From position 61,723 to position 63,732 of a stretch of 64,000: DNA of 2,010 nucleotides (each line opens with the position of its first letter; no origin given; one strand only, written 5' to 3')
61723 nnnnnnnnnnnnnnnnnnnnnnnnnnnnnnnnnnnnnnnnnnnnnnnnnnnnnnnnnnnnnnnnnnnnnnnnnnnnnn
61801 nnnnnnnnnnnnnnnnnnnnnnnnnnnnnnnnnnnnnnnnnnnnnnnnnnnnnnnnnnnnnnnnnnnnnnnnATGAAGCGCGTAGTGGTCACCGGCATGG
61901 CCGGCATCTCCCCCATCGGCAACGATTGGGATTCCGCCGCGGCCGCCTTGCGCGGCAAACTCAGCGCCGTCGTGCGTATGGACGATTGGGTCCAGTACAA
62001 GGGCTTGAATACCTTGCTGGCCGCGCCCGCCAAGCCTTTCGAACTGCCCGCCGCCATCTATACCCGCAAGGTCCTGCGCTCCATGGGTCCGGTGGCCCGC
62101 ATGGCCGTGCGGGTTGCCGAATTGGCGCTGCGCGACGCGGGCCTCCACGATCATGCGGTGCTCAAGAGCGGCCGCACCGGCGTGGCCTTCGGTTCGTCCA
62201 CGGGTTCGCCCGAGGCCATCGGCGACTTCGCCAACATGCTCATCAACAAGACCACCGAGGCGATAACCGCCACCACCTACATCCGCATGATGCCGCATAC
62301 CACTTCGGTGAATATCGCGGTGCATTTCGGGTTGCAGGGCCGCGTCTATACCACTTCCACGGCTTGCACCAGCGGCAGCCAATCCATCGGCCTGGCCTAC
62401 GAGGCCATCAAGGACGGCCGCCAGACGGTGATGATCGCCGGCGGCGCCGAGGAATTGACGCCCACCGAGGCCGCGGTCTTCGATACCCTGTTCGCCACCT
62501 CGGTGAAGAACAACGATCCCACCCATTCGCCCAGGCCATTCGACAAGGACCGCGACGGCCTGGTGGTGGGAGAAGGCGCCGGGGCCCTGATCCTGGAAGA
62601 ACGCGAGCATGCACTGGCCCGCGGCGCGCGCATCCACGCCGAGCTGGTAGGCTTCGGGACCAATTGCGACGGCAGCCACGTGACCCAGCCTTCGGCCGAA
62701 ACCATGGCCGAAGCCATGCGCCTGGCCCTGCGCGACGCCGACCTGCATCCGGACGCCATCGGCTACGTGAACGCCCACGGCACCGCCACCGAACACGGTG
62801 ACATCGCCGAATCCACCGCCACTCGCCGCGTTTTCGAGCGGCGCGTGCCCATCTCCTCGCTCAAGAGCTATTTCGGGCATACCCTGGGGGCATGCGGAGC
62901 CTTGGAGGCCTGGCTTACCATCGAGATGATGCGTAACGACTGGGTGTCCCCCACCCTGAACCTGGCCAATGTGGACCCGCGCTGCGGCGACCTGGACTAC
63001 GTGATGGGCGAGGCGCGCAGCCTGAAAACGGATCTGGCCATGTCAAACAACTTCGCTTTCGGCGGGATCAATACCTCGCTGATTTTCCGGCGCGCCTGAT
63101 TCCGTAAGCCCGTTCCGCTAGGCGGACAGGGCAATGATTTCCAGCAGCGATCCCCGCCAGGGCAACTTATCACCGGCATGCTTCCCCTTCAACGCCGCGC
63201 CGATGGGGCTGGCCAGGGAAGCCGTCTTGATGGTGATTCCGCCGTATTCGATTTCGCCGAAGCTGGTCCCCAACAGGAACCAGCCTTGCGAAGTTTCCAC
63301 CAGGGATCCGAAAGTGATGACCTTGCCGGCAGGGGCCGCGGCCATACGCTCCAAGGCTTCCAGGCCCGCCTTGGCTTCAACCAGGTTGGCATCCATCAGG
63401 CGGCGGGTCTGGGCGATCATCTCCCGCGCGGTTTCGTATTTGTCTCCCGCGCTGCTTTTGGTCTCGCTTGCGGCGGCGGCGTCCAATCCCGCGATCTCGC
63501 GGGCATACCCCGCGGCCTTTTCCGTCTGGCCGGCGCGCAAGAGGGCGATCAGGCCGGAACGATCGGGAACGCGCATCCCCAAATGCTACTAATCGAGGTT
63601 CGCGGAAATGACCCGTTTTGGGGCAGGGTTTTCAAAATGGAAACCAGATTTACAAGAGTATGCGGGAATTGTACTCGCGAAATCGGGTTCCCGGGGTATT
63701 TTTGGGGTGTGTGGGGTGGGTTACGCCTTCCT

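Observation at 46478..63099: ~16.6 kb aryl-polyene (flexirubin/xanthomonadin-type) biosynthetic cluster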

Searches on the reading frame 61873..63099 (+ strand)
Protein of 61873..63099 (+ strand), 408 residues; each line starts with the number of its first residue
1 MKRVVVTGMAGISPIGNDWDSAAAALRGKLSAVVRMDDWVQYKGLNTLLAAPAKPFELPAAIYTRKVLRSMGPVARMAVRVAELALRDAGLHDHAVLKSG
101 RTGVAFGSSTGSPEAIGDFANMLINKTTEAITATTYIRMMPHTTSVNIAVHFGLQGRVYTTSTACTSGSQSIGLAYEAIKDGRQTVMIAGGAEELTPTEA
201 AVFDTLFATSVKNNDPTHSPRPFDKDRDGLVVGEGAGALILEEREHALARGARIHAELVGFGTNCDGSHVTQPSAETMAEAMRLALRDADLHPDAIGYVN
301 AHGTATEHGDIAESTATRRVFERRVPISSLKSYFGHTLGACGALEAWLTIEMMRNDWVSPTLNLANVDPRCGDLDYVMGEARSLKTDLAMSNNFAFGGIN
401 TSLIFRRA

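Call 29: search_solved_structures(query=window:61873-63099:+, max_evalue=1e-60)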
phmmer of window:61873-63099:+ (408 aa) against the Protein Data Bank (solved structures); distinct sequences matched with E-value up to 1e-60: 56.
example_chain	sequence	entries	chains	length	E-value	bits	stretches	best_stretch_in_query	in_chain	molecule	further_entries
4ewg_A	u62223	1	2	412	1.3e-157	528.1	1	1-407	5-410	Beta-ketoacyl synthase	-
7f27_A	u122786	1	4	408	8.4e-153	512.3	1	1-407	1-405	3-oxoacyl-(Acyl-carrier-protein) synthase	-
3o04_A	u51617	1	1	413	1.4e-81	277.9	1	2-407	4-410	beta-keto-acyl carrier protein synthase II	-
5sxo_A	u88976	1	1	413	1.8e-81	277.5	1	2-407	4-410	3-oxoacyl-[acyl-carrier-protein] synthase 2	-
1e5m_A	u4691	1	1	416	1.5e-78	267.9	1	2-407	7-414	BETA KETOACYL ACYL CARRIER PROTEIN SYNTHASE II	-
1j3n_A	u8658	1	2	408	8.1e-78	265.5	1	1-407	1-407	3-oxoacyl-(acyl-carrier protein) synthase II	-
8qm1_A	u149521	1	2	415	2.2e-77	264.1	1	2-407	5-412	3-oxoacyl-[acyl-carrier-protein] synthase 2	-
4b7v_A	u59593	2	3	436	2.6e-77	263.8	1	2-407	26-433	3-OXOACYL-[ACYL-CARRIER-PROTEIN] SYNTHASE 2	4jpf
8pj0_A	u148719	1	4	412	5.6e-76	259.4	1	2-407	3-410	3-oxoacyl-[acyl-carrier-protein] synthase 2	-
8cn8_A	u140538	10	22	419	5.8e-76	259.4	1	2-407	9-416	3-oxoacyl-[acyl-carrier-protein] synthase 2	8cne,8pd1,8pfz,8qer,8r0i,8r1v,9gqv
8cou_A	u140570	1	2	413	1.1e-75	258.5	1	2-407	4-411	3-oxoacyl-[acyl-carrier-protein] synthase 2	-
4jb6_A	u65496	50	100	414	1.1e-75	258.5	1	2-407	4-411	3-oxoacyl-[acyl-carrier-protein] synthase 2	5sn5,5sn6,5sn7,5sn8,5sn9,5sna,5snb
7oc0_A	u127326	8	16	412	1.1e-75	258.5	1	2-407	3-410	3-oxoacyl-[acyl-carrier-protein] synthase 2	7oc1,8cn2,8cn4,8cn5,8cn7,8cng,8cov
6okg_A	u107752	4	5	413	9e-75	255.5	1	2-407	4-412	3-oxoacyl-[acyl-carrier-protein] synthase 2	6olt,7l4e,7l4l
4qav_A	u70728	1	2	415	9e-75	255.5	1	2-407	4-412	3-oxoacyl-[acyl-carrier-protein] synthase 2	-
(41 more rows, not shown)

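Call 54: list_cluster_members(proteins=[P0001, window:61873-63099:+, window:57486-58721:+])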
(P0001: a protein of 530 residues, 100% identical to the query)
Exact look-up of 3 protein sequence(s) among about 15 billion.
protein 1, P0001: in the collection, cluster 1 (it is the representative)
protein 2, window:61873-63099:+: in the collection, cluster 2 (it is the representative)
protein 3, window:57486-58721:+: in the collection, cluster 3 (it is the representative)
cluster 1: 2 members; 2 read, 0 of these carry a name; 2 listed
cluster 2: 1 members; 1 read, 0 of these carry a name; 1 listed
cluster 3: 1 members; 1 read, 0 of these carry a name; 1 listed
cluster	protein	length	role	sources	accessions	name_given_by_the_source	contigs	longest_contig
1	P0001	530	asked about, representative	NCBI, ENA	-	-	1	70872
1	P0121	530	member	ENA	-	-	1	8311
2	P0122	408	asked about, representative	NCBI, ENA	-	-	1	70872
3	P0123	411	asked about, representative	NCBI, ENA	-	-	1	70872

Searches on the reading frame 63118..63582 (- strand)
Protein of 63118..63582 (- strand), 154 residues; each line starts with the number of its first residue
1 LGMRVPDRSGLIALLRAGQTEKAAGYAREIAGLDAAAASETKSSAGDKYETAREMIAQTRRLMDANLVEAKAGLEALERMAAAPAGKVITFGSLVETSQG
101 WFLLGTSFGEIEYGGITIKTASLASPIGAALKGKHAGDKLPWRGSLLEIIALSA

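Call 47: search_protein_families(library=pfam, proteins=[window:63118-63582:-], max_evalue=0.01)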
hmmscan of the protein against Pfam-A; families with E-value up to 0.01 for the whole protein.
window:63118-63582:- (154 aa): 1 family
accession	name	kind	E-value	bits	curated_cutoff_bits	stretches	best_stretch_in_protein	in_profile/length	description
PF01272.25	GreA_GreB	-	0.0083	16.5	26.9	0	120-143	39-62/77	Transcription elongation factor, GreA/GreB, C-term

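Call 64: search_protein_families(library=ncbifam, proteins=[window:63118-63582:-], max_evalue=0.001)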
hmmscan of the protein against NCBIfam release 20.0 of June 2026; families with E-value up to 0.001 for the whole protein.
window:63118-63582:- (154 aa): 0 families
